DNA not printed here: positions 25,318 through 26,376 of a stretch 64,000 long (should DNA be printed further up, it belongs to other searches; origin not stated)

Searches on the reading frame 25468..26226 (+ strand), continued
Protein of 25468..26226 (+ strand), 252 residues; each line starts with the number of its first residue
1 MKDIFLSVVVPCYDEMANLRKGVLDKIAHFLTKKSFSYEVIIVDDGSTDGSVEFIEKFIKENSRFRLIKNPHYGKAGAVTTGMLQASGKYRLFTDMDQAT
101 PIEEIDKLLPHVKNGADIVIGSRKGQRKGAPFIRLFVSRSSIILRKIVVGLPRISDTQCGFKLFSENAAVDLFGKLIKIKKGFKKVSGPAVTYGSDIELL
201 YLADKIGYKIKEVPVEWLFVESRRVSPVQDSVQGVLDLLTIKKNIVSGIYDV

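Call 37: search_solved_structures(query=A1, max_evalue=0.001, show_alignments=4)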
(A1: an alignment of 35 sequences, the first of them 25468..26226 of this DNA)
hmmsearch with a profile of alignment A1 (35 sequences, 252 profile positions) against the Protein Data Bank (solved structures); distinct sequences matched with E-value up to 0.001: 25.
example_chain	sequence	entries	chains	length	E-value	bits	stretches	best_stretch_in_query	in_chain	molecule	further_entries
5mlz_A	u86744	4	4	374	3.3e-18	69.3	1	3-171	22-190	Dolichol monophosphate mannose synthase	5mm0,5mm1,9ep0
5eke_A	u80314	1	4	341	7.4e-15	58.3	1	3-141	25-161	Uncharacterized glycosyltransferase sll0501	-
5ekp_C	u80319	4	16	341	7.4e-15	58.3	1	3-141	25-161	Uncharacterized glycosyltransferase sll0501 | Glycosyltransferase sll0501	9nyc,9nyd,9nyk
9nye_A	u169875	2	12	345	7.6e-15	58.2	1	3-141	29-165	Glycosyltransferase sll0501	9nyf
9hwj_A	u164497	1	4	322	5e-13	52.3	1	6-132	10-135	Undecaprenyl-phosphate 4-deoxy-4-formamido-L-arabinose transferase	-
2z87_A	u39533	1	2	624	1.6e-12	50.6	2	6-101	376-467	Chondroitin synthase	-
2z86_A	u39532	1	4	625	1.6e-12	50.6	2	6-101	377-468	Chondroitin synthase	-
9bhc_C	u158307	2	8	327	5.6e-12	48.8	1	6-131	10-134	Undecaprenyl-phosphate 4-deoxy-4-formamido-L-arabinose transferase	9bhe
8vxh_A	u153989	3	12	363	7e-12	48.5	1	6-131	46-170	Undecaprenyl-phosphate 4-deoxy-4-formamido-L-arabinose transferase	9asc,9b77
5hea_A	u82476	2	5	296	4.3e-11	45.9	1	6-122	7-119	Putative glycosyltransferase (GalT1)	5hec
6h1j_A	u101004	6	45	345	1.9e-09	40.6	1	6-181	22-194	Probable ss-1,3-N-acetylglucosaminyltransferase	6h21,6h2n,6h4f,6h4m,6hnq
8bz8_A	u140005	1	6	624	3e-09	39.9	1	2-123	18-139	Glycosyltransferase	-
8bz4_A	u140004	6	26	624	3e-09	39.9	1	2-123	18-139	Glycosyltransferase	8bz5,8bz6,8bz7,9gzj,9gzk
8vh7_A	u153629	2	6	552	8.3e-09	38.4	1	26-179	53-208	Heparosan synthase B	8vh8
8viw_A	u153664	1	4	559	8.6e-09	38.4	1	26-179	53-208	Heparosan synthase B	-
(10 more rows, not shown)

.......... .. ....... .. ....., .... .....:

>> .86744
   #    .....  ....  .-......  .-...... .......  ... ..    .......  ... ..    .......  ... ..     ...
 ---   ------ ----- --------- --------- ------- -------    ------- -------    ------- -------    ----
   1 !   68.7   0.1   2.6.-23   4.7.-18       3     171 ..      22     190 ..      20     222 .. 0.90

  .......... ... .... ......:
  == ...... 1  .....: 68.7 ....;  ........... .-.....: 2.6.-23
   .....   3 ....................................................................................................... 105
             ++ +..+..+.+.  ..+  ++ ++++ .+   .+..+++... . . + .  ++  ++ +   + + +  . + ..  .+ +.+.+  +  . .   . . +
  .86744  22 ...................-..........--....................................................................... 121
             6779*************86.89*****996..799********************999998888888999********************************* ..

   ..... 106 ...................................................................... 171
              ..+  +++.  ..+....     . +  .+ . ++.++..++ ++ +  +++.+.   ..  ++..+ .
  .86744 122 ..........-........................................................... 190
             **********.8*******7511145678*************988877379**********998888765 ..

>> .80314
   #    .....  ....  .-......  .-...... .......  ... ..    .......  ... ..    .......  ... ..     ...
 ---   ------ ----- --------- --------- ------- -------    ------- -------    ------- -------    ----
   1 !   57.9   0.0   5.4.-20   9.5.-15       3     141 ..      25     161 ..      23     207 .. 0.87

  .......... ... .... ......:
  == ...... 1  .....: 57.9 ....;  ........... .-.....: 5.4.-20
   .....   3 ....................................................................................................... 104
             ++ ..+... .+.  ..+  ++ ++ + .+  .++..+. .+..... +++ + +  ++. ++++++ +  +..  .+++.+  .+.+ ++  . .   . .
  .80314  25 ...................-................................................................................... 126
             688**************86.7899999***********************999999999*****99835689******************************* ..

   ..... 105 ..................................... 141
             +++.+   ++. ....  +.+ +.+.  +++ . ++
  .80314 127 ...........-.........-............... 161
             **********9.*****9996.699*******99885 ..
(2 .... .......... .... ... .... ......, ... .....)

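Call 44: search_dna_similar(query=window:25468-26226:+, collection=phages, mode=protein, max_rows=25, max_evalue=0.00001)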
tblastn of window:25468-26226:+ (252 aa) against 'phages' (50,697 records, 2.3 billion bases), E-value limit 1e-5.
Records with a match: 57; places in all: 59; records where one place covers at least 80% of the query: 4.
Best place of each record, by identity: <60% 57.
By first word of the organism name: Bacteriophage 34; Listeria 6; Acinetobacter 4; Enterococcus 3; Sulfolobales 2; Staphylococcus 2; Pseudomonas 2; Salmonella 2; Campylobacter 2.
By host as written in the record: - 39; Listeria monocytogenes 6; Sulfolobales 2; Staphylococcus aureus 2; Pseudomonas aeruginosa 2; Enterococcus faecalis 2; Campylobacter jejuni 2; Salmonella enterica subsp. enterica serovar Kentucky 1; and 1 more.
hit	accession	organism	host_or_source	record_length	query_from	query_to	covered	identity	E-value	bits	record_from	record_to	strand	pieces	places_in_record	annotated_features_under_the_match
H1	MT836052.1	Bacteriophage sp.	human fecal samples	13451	6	241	94%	27.5%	4e-13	74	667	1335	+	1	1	record has no annotation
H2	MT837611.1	Bacteriophage sp.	human fecal samples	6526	6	240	93%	26.3%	4e-11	68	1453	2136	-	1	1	record has no annotation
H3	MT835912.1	Bacteriophage sp.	human fecal samples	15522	8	215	83%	26.6%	5e-6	53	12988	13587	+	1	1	record has no annotation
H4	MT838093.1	Bacteriophage sp.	human fecal samples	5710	8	215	83%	25.8%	4e-6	53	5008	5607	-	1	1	record has no annotation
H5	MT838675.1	Bacteriophage sp.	human fecal samples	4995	2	167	66%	31.5%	1e-12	72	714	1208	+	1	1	record has no annotation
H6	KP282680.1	Sulfolobales Virus YNP2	Sulfolobales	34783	1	161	64%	31.5%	3e-10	66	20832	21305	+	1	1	putative Dolichol-phosphate mannosyltransferase homolog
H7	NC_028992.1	Sulfolobales Virus YNP2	Sulfolobales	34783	1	161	64%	31.5%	3e-10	66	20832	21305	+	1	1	putative Dolichol-phosphate mannosyltransferase homolog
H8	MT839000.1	Bacteriophage sp.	human fecal samples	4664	2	164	65%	30.9%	8e-12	70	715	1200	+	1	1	record has no annotation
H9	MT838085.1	Bacteriophage sp.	human fecal samples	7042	6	158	61%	32.7%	3e-14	77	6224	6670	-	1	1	record has no annotation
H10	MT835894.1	Bacteriophage sp.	human fecal samples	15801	2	166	65%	29.3%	4e-12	71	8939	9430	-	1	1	record has no annotation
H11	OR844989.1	Staphylococcus phage SA 1306 Kay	Staphylococcus aureus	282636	6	171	66%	29.1%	6e-7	56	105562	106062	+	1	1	record has no annotation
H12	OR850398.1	Staphylococcus phage SA 1298 Kay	Staphylococcus aureus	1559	6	171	66%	29.1%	5e-7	56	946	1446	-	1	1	record has no annotation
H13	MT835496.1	Bacteriophage sp.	human fecal samples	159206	8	164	62%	29.5%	3e-8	60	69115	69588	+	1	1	record has no annotation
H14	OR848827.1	Listeria phage LM 4-14-1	Listeria monocytogenes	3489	2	155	61%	29.0%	1e-6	55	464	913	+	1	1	record has no annotation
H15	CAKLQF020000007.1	Acinetobacter phage MD-2021a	not known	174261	5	124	48%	36.7%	2e-15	81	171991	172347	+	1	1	yfdH: bactoprenol glucosyl transferase; CPS-53 (KpLE1) prophage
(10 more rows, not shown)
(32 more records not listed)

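Call 46: predict_structure(alignment_id=A1)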
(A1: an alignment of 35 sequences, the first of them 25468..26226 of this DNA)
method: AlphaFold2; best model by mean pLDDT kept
length: 252 residues; sequences in the alignment: 35
mean_pLDDT: 85.3   pTM: 0.85
mean pLDDT of the five models: 85.3, 83.6, 83.1, 81.8, 80.9
residues with pLDDT >= 90: 139; 70-90: 72; 50-70: 39; < 50: 2
segments of 3 or more residues with pLDDT < 50: none
pLDDT, mean of each block of 10 residues (from residue 1): 89 92 93 93 95 97 95 91 97 82 91 95 64 63 76 71 95 94 80 81 93 77 60 83 90 73
secondary structure, 60 per line:
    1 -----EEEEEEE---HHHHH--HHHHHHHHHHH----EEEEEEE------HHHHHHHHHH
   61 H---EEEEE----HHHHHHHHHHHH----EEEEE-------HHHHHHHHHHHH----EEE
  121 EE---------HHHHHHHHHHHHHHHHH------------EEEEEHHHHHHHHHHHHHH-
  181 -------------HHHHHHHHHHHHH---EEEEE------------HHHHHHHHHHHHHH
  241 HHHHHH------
elements in order: E6-12 H16-20 H23-33 E38-44 H51-61 E65-69 H74-85 E90-94 H102-113 E118-122 H132-148 E161-165 H166-179 H194-206 E210-214 H227-246

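Call 49: fold_search(model_id=the predicted structure, library=pdb)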
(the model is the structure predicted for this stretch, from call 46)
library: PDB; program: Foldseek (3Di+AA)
matches with E <= 10: 1473; with E <= 0.001: 171
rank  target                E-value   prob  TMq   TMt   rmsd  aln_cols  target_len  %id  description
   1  5mlz                  1.1e-14  1.00  0.75  0.54   4.7       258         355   26  Dolichyl phosphate mannose synthase in complex with GDP and Mg2+ (released 2017-08-09)
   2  9nyd_C                2.5e-14  1.00  0.68  0.57   4.4       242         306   21  Cryo-EM structure of the glycosyltransferase GtrB in the pre-catalysis and product-bound state (released 2025-12-17)
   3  9ep0                  5.2e-14  1.00  0.69  0.52   4.6       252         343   24  Dolichyl phosphate mannose synthase in complex with donor (GDP-Man) and traces of acceptor (Dol55P) and product (Dol55P- (released 2025-10-01)
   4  9nyf_A                8.4e-14  1.00  0.71  0.59   4.4       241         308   24  Cryo-EM structure of the glycosyltransferase GtrB (tetramer volume) (released 2025-12-17)
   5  9bhc_A                2.8e-13  1.00  0.69  0.57   5.3       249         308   22  Salmonella undecaprenyl-phosphate 4-deoxy-4-formamido-L-arabinose transferase (ArnC) (released 2025-02-12)
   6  9nye_A                2.8e-13  1.00  0.60  0.51   5.5       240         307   21  Cryo-EM structure of the glycosyltransferase GtrB in the apo state (octamer volume) (released 2025-12-17)
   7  9nyc_A                3.0e-13  1.00  0.74  0.60   4.0       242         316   22  Cryo-EM structure of the glycosyltransferase GtrB in the substrate-bound state (released 2025-12-17)
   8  8vxh_A                3.2e-13  1.00  0.72  0.59   3.3       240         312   22  Cryo-EM Structure of the Glycosyltransferase ArnC from Salmonella enterica in the Apo State Determined on Talos Arctic (released 2025-02-05)
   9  5mm1                  3.2e-13  1.00  0.68  0.51   4.2       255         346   24  Dolichyl phosphate mannose synthase in complex with GDP and dolichyl phosphate mannose (released 2017-08-09)
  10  9b77_A                5.4e-13  1.00  0.72  0.59   3.2       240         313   22  Cryo-EM Structure of the Glycosyltransferase ArnC from Salmonella enterica in the Apo State Determined on Krios micros (released 2025-02-05)
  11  9bhc_B                5.8e-13  1.00  0.71  0.59   4.0       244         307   22  Salmonella undecaprenyl-phosphate 4-deoxy-4-formamido-L-arabinose transferase (ArnC) (released 2025-02-12)
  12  9bhe_A                1.1e-12  1.00  0.71  0.58   3.2       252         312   21  Salmonella undecaprenyl-phosphate 4-deoxy-4-formamido-L-arabinose transferase (ArnC) bound to UDP (released 2025-02-12)
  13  5ekp_C                1.1e-12  1.00  0.61  0.51   6.9       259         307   22  Structure of the polyisoprenyl-phosphate glycosyltransferase GtrB (WT) (released 2016-01-06)
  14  9asc_A                1.3e-12  1.00  0.74  0.59   3.9       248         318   21  Cryo-EM Structure of the Glycosyltransferase ArnC from Salmonella enterica in the UDP-bound State Determined on Talos  (released 2025-02-05)
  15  9nyd_B                1.3e-12  1.00  0.69  0.58   4.8       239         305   22  Cryo-EM structure of the glycosyltransferase GtrB in the pre-catalysis and product-bound state (released 2025-12-17)
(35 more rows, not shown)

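Call 50: search_protein_representatives(protein=window:25468-26226:+)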
Query: 252 residues. Proteins with E-value up to 0.001 (for the whole library): 96299; up to 1e-10: 9172; up to 1e-30: 432. The best 150 are listed.
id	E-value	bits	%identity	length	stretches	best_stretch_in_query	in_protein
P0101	9.9e-109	378.7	68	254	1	1-250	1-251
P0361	2.7e-69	249.6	59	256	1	1-189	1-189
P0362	1.2e-65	237.7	47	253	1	3-251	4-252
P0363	4.2e-61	222.8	37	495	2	6-250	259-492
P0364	1.3e-60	221.2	45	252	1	5-247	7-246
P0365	3.1e-60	219.9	62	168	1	83-250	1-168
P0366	4.3e-57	209.7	46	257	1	3-245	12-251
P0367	3.7e-56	206.6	46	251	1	1-237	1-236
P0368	2.8e-54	200.5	41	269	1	5-250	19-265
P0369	1.8e-52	194.5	44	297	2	1-111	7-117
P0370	1.2e-50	188.6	40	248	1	5-248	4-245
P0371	4.7e-50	186.6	42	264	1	5-242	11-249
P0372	1.5e-49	185.0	42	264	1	5-242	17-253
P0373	3.7e-49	183.7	52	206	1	43-248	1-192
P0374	4.5e-49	183.4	52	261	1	37-219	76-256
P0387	9.2e-47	175.8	38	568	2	3-251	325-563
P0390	2.5e-46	174.4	37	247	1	4-251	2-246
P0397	1.7e-44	168.4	34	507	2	2-250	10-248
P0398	1.7e-44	168.4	42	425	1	6-241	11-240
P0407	8.0e-42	159.7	45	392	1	4-250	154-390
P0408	9.7e-42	159.4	39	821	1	3-242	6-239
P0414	3.5e-41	157.6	45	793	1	5-241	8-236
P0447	1.9e-38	148.6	42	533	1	4-243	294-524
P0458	8.5e-38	146.5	39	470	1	3-251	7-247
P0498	1.4e-35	139.3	38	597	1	5-241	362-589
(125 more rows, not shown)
